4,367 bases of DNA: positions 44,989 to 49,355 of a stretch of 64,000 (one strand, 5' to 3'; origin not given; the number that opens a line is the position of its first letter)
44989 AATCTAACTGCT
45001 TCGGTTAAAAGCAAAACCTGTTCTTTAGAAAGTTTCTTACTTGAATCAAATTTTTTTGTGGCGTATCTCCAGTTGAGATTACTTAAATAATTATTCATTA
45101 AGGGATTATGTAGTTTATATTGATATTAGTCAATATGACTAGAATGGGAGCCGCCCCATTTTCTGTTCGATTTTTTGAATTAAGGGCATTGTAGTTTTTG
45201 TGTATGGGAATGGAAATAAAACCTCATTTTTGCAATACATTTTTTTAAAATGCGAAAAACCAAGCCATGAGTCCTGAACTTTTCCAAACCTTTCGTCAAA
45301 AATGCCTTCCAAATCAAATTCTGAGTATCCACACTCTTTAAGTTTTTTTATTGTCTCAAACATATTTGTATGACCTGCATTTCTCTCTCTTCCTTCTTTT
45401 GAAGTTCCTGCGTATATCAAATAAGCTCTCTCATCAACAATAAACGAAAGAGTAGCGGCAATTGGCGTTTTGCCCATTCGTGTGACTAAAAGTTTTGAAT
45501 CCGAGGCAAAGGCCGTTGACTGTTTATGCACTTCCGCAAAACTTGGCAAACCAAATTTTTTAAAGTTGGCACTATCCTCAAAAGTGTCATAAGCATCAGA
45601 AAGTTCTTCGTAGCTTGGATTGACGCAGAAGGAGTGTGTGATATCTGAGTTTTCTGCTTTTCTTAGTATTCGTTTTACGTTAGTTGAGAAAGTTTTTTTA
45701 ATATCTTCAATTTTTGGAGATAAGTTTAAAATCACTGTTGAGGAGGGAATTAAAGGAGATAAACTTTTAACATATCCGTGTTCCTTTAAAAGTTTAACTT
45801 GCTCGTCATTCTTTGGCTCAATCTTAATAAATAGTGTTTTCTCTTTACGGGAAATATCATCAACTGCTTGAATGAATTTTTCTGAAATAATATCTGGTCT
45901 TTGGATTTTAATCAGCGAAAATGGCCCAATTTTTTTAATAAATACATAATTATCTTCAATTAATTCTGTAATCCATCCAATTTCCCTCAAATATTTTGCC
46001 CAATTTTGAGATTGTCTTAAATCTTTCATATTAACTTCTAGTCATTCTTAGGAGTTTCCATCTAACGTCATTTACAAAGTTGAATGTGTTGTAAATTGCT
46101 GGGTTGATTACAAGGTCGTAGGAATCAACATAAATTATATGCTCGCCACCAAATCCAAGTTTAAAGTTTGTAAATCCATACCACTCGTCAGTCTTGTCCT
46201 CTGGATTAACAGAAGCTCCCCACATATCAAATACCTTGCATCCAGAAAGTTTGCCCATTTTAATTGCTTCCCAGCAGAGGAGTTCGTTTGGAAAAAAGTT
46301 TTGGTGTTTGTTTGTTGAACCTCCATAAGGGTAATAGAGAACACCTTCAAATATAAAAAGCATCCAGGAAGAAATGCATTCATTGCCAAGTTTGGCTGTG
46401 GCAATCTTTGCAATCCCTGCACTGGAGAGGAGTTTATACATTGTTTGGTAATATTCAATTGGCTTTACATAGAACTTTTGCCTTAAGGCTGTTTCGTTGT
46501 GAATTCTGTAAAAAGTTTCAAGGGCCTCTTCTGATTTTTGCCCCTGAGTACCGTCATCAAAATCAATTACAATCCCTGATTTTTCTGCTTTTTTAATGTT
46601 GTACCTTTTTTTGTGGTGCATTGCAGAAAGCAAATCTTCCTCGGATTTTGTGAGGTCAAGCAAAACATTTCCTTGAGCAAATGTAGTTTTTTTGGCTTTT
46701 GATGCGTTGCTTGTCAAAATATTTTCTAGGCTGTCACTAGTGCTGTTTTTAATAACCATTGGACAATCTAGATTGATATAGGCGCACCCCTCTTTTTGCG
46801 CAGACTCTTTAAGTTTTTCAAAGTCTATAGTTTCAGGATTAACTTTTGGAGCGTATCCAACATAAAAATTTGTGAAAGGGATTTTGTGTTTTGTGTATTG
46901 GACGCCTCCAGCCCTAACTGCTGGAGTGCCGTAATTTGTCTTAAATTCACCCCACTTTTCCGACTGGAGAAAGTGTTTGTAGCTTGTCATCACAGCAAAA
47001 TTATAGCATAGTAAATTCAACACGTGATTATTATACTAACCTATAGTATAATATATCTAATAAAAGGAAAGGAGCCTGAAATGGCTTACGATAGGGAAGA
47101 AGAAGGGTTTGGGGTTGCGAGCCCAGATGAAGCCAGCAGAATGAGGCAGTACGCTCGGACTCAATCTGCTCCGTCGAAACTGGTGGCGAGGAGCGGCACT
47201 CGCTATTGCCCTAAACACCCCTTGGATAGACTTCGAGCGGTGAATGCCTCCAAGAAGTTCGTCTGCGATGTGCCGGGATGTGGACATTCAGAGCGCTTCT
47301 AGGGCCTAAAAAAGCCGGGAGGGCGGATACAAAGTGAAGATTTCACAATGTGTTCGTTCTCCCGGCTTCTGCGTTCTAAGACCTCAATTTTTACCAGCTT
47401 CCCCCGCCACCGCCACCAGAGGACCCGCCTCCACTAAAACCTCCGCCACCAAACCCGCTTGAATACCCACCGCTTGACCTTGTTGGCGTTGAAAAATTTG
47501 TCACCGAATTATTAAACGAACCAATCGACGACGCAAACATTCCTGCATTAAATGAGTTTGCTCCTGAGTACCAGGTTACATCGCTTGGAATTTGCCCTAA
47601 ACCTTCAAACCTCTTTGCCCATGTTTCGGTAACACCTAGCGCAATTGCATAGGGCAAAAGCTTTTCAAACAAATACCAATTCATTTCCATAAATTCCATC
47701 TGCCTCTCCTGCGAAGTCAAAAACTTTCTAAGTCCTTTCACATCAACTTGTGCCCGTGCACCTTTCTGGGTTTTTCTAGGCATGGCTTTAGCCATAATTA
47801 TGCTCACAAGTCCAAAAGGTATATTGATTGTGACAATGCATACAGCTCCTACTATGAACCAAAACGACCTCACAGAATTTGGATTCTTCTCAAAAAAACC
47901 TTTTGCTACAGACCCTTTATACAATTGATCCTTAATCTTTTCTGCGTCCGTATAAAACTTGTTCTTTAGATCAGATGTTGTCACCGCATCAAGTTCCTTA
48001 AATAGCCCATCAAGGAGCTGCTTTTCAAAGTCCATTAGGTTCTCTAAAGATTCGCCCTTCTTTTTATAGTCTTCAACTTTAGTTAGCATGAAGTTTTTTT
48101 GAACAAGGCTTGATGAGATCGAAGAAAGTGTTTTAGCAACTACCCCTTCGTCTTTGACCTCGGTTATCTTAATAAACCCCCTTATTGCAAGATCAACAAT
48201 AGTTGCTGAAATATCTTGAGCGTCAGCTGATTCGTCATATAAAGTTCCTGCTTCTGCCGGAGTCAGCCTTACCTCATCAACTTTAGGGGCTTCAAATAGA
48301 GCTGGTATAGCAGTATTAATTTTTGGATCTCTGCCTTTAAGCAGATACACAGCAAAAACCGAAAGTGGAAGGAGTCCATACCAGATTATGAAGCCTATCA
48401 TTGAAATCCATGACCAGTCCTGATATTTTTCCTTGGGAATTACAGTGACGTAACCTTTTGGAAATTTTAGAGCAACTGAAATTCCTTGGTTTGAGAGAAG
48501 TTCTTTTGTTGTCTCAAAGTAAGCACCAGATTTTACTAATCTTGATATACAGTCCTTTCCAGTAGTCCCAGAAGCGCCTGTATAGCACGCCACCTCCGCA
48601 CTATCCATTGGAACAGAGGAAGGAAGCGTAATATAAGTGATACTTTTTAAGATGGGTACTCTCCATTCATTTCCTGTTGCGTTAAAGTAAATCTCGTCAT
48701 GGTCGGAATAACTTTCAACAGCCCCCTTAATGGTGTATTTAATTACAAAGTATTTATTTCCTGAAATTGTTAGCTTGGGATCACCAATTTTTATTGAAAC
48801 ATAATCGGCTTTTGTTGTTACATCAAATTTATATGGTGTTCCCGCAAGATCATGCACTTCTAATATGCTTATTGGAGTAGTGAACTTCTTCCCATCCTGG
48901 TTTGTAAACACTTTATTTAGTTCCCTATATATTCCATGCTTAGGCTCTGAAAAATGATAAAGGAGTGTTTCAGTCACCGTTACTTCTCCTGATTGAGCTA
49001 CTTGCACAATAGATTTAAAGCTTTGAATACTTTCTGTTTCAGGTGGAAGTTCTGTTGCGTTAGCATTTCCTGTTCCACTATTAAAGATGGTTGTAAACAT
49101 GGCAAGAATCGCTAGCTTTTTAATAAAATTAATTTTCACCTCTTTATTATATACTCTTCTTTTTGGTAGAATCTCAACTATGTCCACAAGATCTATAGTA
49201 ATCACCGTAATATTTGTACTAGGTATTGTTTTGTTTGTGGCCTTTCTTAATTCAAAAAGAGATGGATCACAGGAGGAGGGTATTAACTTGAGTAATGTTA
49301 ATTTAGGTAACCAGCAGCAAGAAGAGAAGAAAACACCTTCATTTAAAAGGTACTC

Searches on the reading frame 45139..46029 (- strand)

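Call 64: search_protein_families(library=pfam, proteins=[window:45139-46029:-], max_evalue=0.00001)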
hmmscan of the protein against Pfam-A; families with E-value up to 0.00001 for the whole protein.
window:45139-46029:- (296 aa): 2 families
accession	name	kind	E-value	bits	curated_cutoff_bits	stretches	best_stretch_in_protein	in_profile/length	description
PF13480.13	Acetyltransf_6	-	1.2e-07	32.5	22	1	115-240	4-134/143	Acetyltransferase (GNAT) domain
PF02388.22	FemAB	-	6.6e-07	28.9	24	0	187-265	305-378/406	FemAB family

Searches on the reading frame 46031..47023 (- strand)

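Call 64: search_protein_families(library=pfam, proteins=[window:46031-47023:-], max_evalue=0.00001)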
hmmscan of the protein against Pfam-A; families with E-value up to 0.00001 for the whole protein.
window:46031-47023:- (330 aa): 2 families
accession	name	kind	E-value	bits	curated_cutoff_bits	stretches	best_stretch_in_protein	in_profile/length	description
PF02388.22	FemAB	-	4.2e-24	85.6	24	2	119-209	153-237/406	FemAB family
PF13480.13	Acetyltransf_6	-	7.2e-11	42.9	22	1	138-269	6-136/143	Acetyltransferase (GNAT) domain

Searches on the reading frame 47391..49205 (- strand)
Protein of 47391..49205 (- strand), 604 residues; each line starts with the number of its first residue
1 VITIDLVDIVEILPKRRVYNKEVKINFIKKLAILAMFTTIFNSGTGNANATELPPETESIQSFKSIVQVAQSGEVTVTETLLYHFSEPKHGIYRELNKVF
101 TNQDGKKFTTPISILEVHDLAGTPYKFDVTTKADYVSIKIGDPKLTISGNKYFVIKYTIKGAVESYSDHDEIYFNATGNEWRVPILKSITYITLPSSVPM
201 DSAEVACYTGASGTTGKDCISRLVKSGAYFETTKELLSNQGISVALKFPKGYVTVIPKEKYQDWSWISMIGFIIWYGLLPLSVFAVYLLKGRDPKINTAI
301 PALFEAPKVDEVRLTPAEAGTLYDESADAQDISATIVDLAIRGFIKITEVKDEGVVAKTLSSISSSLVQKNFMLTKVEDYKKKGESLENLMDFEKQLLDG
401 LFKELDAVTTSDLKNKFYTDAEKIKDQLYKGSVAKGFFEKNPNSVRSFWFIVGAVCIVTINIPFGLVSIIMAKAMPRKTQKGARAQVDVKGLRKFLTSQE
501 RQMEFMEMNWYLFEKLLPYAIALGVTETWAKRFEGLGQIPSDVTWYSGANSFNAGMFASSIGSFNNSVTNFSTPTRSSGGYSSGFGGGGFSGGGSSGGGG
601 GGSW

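Call 64: search_protein_families(library=pfam, proteins=[window:47391-49205:-], max_evalue=0.00001)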
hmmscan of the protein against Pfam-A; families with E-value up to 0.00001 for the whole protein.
window:47391-49205:- (604 aa): 2 families
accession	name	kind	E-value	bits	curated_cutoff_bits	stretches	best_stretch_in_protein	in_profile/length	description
PF20990.2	DUF2207_C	-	4.5e-31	108.9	33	1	314-533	12-247/247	Predicted membrane protein (DUF2207) C-terminal domain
PF09972.14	DUF2207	-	1.5e-26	94.1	24.4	1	59-246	1-170/172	Predicted membrane protein (DUF2207) N-terminal domain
